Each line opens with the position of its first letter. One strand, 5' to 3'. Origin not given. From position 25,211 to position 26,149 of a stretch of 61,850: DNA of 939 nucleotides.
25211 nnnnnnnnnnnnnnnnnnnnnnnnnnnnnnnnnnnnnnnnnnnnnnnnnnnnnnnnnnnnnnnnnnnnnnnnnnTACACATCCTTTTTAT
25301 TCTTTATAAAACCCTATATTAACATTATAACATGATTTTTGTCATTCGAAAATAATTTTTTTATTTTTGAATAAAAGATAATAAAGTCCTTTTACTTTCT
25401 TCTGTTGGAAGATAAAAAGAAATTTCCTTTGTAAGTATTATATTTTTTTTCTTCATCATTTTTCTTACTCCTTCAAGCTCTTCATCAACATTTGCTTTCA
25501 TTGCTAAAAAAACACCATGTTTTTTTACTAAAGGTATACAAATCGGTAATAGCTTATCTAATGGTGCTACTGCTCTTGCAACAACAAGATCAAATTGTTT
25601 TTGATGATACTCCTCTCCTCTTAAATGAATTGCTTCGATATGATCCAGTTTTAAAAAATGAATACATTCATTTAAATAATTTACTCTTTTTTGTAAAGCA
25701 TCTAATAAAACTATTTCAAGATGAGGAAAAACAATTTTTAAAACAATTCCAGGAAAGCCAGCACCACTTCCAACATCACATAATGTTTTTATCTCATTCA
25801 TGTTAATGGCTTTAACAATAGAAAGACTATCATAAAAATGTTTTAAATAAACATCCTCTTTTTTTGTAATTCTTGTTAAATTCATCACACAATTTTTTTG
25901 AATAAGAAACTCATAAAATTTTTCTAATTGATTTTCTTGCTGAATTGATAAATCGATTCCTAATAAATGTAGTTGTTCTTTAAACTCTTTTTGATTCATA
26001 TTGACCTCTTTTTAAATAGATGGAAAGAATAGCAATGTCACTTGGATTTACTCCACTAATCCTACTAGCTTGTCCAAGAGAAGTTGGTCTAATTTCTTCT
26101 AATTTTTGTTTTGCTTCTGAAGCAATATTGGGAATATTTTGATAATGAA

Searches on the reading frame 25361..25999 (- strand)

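Call 7: search_protein_families(library=pfam, proteins=[window:25361-25999:-])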
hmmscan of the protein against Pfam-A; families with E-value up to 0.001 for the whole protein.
window:25361-25999:- (212 aa): 4 families
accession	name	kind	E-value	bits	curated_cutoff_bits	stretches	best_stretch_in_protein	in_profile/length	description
PF02527.21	GidB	-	1.2e-49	168.6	27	1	21-187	1-168/184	rRNA small subunit methyltransferase G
PF13847.12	Methyltransf_31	-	1e-06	29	27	1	71-186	5-127/145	Methyltransferase domain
PF05175.20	MTS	-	7.5e-05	22.9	23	1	61-140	23-103/170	Methyltransferase small domain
PF08242.18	Methyltransf_12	-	0.00034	21.7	30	0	75-144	2-74/98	Methyltransferase domain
